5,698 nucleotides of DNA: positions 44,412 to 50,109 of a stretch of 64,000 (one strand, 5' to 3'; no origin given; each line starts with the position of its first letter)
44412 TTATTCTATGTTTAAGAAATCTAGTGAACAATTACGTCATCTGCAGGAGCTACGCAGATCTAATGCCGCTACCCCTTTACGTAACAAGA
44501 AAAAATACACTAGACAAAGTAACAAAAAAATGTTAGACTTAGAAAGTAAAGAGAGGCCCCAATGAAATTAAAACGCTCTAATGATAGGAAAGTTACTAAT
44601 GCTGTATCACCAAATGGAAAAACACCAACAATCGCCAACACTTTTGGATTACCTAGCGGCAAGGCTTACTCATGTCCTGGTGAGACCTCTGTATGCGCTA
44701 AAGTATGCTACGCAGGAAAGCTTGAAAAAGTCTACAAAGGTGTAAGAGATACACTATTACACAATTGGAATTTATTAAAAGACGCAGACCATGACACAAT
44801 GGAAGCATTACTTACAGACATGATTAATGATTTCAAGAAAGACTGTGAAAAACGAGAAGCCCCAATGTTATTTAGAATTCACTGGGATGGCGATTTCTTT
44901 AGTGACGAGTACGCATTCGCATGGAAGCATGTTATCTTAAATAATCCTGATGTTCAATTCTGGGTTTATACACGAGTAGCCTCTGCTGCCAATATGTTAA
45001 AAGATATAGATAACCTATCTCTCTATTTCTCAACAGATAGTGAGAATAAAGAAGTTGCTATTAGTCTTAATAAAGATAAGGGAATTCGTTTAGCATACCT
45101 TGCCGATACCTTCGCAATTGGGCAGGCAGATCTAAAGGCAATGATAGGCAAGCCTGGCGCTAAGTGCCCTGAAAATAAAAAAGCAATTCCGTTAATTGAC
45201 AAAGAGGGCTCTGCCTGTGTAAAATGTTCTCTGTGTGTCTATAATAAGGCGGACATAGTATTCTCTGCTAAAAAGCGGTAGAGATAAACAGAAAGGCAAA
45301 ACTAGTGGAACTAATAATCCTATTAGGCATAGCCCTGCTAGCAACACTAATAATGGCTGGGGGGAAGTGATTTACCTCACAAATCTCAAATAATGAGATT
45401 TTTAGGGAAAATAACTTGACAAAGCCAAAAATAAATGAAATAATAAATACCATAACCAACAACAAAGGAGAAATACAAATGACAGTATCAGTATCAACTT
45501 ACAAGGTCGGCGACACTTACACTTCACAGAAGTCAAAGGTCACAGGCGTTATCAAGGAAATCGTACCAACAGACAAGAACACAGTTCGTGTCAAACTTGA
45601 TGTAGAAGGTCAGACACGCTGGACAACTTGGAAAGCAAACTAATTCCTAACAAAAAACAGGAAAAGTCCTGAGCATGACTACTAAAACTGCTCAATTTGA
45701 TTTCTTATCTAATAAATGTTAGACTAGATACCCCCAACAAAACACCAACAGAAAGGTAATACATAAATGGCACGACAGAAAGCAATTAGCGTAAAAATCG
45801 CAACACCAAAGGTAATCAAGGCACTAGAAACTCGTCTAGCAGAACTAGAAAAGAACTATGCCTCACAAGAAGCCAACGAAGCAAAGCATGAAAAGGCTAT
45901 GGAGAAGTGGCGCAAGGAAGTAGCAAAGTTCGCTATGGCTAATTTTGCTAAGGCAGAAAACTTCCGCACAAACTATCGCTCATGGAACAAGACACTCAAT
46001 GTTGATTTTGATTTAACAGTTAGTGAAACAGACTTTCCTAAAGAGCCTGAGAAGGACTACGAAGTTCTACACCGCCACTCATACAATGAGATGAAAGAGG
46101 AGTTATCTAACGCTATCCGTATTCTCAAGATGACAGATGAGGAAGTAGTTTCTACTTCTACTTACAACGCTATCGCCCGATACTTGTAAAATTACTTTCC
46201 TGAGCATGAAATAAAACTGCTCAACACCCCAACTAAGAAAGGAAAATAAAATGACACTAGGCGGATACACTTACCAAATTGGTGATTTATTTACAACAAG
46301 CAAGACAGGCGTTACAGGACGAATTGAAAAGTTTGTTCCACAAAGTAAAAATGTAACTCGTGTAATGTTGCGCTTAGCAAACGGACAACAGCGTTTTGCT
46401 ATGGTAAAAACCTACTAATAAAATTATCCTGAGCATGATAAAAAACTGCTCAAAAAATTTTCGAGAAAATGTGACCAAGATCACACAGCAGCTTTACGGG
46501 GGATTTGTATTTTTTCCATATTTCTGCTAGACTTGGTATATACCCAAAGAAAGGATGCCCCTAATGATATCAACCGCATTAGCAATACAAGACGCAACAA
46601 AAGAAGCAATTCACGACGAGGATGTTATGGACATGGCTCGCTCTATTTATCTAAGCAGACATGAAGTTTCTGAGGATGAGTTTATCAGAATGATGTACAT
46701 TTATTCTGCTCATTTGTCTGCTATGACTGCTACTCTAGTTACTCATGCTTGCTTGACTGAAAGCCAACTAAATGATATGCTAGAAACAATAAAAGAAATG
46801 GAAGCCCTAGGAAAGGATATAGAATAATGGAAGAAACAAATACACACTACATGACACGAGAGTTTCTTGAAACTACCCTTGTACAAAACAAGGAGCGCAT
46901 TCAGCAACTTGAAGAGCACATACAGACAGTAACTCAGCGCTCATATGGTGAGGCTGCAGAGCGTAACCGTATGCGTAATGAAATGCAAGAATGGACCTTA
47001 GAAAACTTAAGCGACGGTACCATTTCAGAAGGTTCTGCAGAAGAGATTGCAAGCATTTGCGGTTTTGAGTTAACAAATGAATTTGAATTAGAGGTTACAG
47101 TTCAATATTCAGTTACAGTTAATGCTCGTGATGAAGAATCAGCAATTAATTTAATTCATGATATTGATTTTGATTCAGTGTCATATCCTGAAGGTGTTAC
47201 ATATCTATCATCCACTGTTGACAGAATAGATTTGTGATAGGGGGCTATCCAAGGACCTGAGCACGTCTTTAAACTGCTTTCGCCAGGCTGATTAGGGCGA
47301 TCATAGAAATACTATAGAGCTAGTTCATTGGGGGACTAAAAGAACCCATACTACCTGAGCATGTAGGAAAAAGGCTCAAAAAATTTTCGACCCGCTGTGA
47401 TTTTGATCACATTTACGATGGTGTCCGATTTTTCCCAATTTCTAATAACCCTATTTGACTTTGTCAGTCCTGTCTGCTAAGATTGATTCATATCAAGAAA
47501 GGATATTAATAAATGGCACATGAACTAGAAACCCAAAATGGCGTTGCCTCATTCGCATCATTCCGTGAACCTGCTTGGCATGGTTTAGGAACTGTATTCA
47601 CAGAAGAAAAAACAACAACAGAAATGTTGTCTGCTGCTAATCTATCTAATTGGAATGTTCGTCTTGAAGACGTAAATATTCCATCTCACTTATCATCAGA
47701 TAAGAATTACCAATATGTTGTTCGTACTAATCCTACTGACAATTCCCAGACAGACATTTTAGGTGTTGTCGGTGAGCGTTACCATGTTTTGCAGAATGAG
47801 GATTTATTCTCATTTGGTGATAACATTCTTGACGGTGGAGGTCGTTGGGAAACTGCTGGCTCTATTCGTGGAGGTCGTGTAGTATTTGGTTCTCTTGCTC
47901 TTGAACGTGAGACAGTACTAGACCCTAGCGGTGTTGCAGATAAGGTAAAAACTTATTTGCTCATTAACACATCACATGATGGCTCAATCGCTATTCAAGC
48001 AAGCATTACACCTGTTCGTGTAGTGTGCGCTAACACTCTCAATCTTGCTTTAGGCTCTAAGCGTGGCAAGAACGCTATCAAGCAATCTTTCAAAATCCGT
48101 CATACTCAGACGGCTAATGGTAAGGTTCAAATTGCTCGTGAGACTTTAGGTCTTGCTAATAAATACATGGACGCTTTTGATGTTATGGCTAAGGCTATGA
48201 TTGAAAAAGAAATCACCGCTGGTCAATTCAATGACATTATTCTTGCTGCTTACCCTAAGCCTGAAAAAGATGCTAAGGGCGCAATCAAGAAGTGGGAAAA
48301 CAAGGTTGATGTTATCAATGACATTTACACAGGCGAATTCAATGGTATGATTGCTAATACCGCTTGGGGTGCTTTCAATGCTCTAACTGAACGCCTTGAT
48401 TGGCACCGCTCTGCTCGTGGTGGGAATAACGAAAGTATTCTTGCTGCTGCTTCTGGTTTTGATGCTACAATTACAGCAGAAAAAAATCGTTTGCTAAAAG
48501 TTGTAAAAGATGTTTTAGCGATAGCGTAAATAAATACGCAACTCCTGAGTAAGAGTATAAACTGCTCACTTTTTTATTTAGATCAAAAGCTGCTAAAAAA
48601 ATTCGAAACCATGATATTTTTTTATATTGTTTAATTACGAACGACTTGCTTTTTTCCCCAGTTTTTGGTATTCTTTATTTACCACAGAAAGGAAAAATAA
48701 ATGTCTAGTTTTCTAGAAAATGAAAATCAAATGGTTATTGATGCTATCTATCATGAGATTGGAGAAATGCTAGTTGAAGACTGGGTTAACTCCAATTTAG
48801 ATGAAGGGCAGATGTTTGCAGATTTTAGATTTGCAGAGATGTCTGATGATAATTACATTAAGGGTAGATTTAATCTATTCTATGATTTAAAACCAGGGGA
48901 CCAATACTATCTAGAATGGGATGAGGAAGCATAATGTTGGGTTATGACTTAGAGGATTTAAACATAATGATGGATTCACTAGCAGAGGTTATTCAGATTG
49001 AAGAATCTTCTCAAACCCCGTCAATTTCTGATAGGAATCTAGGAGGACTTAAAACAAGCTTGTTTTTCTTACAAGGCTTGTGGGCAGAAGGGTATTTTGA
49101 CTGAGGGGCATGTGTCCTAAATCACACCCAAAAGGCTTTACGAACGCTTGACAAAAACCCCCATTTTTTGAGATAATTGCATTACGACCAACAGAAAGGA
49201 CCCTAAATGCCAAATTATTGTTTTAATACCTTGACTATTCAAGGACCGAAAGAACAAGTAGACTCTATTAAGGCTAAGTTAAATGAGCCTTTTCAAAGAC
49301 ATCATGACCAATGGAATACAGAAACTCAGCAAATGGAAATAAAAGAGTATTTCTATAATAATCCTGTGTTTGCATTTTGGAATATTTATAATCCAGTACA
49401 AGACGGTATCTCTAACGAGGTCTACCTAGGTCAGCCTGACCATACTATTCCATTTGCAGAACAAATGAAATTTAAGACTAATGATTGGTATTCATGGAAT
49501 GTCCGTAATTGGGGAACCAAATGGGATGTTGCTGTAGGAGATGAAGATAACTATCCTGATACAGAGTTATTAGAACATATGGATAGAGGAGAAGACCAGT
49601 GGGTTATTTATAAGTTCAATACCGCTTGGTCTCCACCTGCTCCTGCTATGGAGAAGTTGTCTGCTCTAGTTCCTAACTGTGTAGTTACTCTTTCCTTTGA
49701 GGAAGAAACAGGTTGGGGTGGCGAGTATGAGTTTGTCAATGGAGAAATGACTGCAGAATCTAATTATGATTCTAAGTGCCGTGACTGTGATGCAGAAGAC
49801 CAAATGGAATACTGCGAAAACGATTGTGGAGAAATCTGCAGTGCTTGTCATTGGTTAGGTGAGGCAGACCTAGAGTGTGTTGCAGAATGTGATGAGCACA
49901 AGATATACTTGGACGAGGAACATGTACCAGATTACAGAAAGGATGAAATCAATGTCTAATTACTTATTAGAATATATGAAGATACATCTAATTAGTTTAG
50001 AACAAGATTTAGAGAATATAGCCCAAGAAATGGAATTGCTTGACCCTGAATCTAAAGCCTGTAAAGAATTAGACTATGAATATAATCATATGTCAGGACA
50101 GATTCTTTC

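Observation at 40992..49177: Early promoters carry CRP-type boxes in helical phase with the -35 element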

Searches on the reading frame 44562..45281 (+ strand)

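Call 10: search_protein_families(library=phrogs, proteins=[window:44562-45281:+])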
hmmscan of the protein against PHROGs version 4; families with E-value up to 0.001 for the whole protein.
window:44562-45281:+ (239 aa): 3 families
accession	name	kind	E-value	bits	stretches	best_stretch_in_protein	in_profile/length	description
phrog_1392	-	unknown function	2.4e-101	340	1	2-238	45-279/296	-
phrog_1617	-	unknown function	6.2e-05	23.2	1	37-167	74-199/273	-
phrog_2554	-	unknown function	0.00013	22.1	1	21-236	332-511/529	-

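Call 41: search_protein_families(library=pfam, max_evalue=0.01, proteins=[window:44562-45281:+])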
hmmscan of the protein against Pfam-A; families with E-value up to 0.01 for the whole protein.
window:44562-45281:+ (239 aa): 1 family
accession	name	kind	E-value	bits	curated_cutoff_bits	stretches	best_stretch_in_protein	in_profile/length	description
PF17338.8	GP88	-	2.1e-57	195.1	24.4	1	1-226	1-228/230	Gene product 88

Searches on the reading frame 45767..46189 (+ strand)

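Call 41: search_protein_families(library=pfam, max_evalue=0.01, proteins=[window:45767-46189:+])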
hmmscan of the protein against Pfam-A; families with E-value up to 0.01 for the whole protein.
window:45767-46189:+ (140 aa): 2 families
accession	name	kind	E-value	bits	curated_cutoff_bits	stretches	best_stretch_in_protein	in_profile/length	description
PF15375.12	FSAF1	-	0.00078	20.2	27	1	24-64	23-63/132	40S small subunit processome assembly factor 1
PF01920.25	Prefoldin_2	-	0.00079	19.8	27.6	1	9-54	56-101/106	Prefoldin subunit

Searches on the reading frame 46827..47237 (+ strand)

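Call 41: search_protein_families(library=pfam, max_evalue=0.01, proteins=[window:46827-47237:+])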
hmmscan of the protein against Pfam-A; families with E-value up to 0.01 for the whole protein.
window:46827-47237:+ (136 aa): 1 family
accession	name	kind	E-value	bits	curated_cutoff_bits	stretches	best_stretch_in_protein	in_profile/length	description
PF07888.16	CALCOCO1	-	0.0051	16.2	36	1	12-55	118-161/496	Calcium binding and coiled-coil domain (CALCOCO1) like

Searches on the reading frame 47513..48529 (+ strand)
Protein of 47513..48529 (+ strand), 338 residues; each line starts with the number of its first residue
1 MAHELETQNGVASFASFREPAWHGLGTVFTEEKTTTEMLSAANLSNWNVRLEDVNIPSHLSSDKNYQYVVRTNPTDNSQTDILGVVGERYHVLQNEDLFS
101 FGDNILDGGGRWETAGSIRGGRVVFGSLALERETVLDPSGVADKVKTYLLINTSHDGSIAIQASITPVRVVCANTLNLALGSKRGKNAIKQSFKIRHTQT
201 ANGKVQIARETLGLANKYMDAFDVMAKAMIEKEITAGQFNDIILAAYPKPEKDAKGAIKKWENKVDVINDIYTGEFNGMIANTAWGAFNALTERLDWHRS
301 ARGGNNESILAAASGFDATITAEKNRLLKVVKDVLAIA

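Call 10: search_protein_families(library=phrogs, proteins=[window:47513-48529:+])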
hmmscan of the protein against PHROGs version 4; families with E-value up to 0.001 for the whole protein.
window:47513-48529:+ (338 aa): 1 family
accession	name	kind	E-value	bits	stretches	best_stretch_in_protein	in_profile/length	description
phrog_1221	-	unknown function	4.8e-101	339.4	1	1-335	16-348/355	-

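Call 15: search_dna_similar(query=window:47513-48529:+, collection=phages, mode=protein, max_rows=15)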
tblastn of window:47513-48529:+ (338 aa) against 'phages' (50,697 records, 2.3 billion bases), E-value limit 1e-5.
Records with a match: 553; places in all: 639; records where one place covers at least 80% of the query: 490.
Best place of each record, by identity: <60% 553.
By first word of the organism name: Mycobacterium 203; Streptomyces 116; Microbacterium 55; Arthrobacter 50; Gordonia 35; Stenotrophomonas 16; uncultured 15; Rhodococcus 13; Sinorhizobium 7; CrAssphage 7; and 19 more.
By host as written in the record: Mycobacterium smegmatis mc2 155 121; Streptomyces griseus ATCC 10137 51; - 43; Mycobacterium smegmatis mc#155 37; Arthrobacter sp. ATCC 21022 33; Streptomyces lividans JI 1326 29; Microbacterium foliorum NRRL B-24224 SEA 23; Microbacterium foliorum NRRL B-24224 17; and 59 more.
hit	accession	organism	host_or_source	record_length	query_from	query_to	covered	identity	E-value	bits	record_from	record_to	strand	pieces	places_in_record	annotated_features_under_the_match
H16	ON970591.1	Streptomyces phage Angela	Streptomyces griseus ATCC 10137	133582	3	338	99%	52.7%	1e-102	336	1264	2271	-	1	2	2: hypothetical protein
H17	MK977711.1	Streptomyces phage Evy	Streptomyces griseus ATCC 10137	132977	3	338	99%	52.6%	3e-102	335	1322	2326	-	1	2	2: hypothetical protein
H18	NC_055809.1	Streptomyces phage Evy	Streptomyces griseus ATCC 10137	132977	3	338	99%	52.6%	3e-102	335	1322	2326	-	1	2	2: hypothetical protein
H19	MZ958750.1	Streptomyces phage Targaryen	Streptomyces lividans JI 1326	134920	3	338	99%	52.6%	3e-102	335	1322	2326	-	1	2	2: hypothetical protein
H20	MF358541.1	Streptomyces phage Warpy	Streptomyces griseus ATCC 10137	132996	3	338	99%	52.6%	4e-102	334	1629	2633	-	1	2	hypothetical protein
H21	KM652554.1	Streptomyces phage Jay2Jay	Streptomyces lividans JI1326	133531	3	338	99%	52.6%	4e-102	334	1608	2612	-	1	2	5: hypothetical protein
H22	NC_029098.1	Streptomyces phage Jay2Jay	Streptomyces lividans JI1326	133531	3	338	99%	52.6%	4e-102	334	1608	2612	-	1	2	5: hypothetical protein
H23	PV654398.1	Streptomyces phage Riptide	Streptomyces mirabilis NRRL B-2400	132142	3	333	98%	53.2%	6e-106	345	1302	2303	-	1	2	2: hypothetical protein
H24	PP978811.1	Streptomyces phage Anedea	Streptomyces mirabilis NRRL B-2400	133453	3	333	98%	53.2%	2e-105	344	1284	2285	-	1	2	2: hypothetical protein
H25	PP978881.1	Streptomyces phage Navo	Streptomyces lividans JI 1326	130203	3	336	99%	52.6%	3e-102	335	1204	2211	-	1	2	2: hypothetical protein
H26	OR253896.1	Streptomyces phage Persimmon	Streptomyces lividans JI 1326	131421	3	336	99%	52.6%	6e-102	334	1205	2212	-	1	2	2: hypothetical protein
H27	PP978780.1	Streptomyces phage WhereRU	Streptomyces lividans JI 1326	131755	3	336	99%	52.6%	6e-102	334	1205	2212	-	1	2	2: hypothetical protein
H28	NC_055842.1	Streptomyces phage Bmoc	Streptomyces griseofuscus ATCC 23916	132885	3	333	98%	52.9%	2e-105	343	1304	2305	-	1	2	2: hypothetical protein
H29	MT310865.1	Streptomyces phage Bmoc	Streptomyces griseofuscus ATCC 23916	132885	3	333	98%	52.9%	2e-105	343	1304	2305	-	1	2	2: hypothetical protein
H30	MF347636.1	Streptomyces phage NootNoot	Streptomyces griseus ATCC 10137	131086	3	336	99%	52.3%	2e-101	332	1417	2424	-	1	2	hypothetical protein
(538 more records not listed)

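Call 19: find_related_loci(query=window:47513-48529:+, collection=viral_contigs, flank=8000)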
Query window:47513-48529:+ (338 aa) in viral_contigs; peptide patterns used: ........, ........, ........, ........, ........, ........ (x = any residue, [..] = any of these).
428 stretches matched a pattern; 425 encode a relative of the query (tblastn E <= 1e-3); the best 80 are kept; 80 distinct loci.
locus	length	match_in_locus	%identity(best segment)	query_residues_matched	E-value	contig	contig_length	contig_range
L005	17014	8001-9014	96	1-338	0e+0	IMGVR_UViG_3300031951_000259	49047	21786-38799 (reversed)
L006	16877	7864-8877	95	1-338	0e+0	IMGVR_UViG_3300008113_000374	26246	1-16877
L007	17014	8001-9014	91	1-338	0e+0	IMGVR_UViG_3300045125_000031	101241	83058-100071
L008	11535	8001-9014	90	1-338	0e+0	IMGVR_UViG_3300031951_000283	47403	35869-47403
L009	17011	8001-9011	92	1-337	0e+0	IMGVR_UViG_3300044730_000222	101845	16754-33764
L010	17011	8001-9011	92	1-337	0e+0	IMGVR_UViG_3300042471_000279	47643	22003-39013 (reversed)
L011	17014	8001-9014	91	1-338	0e+0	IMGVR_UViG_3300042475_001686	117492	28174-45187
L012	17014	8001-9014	91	1-338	0e+0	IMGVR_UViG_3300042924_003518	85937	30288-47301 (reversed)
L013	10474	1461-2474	91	1-338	0e+0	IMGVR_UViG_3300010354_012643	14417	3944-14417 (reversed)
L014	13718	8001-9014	91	1-338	0e+0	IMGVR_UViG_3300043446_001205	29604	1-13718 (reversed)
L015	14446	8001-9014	91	1-338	0e+0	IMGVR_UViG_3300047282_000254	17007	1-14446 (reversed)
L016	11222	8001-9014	91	1-338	0e+0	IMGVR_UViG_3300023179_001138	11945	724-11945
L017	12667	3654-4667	91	1-338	0e+0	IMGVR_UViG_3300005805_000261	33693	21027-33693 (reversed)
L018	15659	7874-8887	90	1-338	0e+0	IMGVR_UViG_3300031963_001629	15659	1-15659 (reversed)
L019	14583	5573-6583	90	1-337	0e+0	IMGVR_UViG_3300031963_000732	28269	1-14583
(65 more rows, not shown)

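Call 37: get_annotated_region(hit=H21, flank=10000)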
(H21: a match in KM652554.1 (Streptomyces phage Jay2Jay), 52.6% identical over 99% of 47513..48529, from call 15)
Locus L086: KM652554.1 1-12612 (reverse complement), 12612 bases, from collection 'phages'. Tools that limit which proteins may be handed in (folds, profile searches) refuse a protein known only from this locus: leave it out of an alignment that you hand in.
description: Streptomyces phage Jay2Jay, complete genome.
organism: Streptomyces phage Jay2Jay (NCBI taxid 1556290)
taxonomy: Viruses; Duplodnaviria; Heunggongvirae; Uroviricota; Caudoviricetes; Stanwilliamsviridae; Boydwoodruffvirinae; Samistivirus; Samistivirus jay2jay
host: Streptomyces lividans JI1326; source: soil; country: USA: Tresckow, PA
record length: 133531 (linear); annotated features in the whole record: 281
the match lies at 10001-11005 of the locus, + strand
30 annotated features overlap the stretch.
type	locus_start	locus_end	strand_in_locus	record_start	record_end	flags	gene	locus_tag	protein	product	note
CDS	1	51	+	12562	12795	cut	30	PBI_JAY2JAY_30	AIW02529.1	hypothetical protein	-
CDS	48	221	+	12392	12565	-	29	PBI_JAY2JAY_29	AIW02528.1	hypothetical protein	-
CDS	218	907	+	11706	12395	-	28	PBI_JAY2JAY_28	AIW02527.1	ThyX-like thymidylate synthase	Thymidylate synthase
CDS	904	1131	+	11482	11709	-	27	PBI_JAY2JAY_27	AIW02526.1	hypothetical protein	-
CDS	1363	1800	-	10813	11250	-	26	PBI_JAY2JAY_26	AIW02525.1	HNH endonuclease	-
CDS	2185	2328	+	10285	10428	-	25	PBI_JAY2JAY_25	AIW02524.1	hypothetical protein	-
CDS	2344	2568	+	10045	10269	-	24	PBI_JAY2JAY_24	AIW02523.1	hypothetical protein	-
CDS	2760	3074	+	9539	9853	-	23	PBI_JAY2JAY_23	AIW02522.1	hypothetical protein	-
CDS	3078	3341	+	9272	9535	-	22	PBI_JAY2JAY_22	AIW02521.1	hypothetical protein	-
CDS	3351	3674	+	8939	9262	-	21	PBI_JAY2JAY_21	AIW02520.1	hypothetical protein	-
CDS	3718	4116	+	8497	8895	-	20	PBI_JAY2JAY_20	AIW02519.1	hypothetical protein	-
CDS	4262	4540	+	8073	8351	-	19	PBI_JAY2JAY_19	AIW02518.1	hypothetical protein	-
CDS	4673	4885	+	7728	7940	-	18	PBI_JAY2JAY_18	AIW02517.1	hypothetical protein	-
CDS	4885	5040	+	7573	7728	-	17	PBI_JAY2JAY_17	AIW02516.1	hypothetical protein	-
CDS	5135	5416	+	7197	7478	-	16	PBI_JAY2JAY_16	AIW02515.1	hypothetical protein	-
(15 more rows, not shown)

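Call 41: search_protein_families(library=pfam, max_evalue=0.01, proteins=[window:47513-48529:+])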
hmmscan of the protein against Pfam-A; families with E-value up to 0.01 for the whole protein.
window:47513-48529:+ (338 aa): 1 family
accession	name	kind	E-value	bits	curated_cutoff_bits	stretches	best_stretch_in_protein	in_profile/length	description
PF06067.16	DUF932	-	2.6e-49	168.5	23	1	83-305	2-216/227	Domain of unknown function (DUF932)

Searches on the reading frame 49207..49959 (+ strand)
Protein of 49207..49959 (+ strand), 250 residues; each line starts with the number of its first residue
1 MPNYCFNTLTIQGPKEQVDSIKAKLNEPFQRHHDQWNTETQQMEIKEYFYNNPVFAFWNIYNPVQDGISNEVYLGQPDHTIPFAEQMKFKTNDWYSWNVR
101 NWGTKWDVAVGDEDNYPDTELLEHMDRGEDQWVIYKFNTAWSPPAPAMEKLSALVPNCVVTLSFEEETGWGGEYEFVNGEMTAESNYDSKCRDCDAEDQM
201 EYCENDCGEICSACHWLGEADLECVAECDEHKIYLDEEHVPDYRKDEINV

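Call 10: search_protein_families(library=phrogs, proteins=[window:49207-49959:+])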
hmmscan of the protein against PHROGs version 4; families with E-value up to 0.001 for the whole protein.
window:49207-49959:+ (250 aa): 2 families
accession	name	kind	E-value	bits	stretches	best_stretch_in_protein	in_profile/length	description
phrog_12644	-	unknown function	1.1e-09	39.5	1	92-200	114-208/236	-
phrog_20518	-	unknown function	5.4e-08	34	1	86-165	99-167/177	-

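Call 41: search_protein_families(library=pfam, max_evalue=0.01, proteins=[window:49207-49959:+])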
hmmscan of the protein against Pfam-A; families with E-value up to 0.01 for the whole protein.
window:49207-49959:+ (250 aa): 1 family
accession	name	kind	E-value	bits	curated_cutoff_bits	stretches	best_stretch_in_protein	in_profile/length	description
PF18406.6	DUF1281_C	-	4.1e-10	39.9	22.8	1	125-201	6-85/88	Ferredoxin-like domain in Api92-like protein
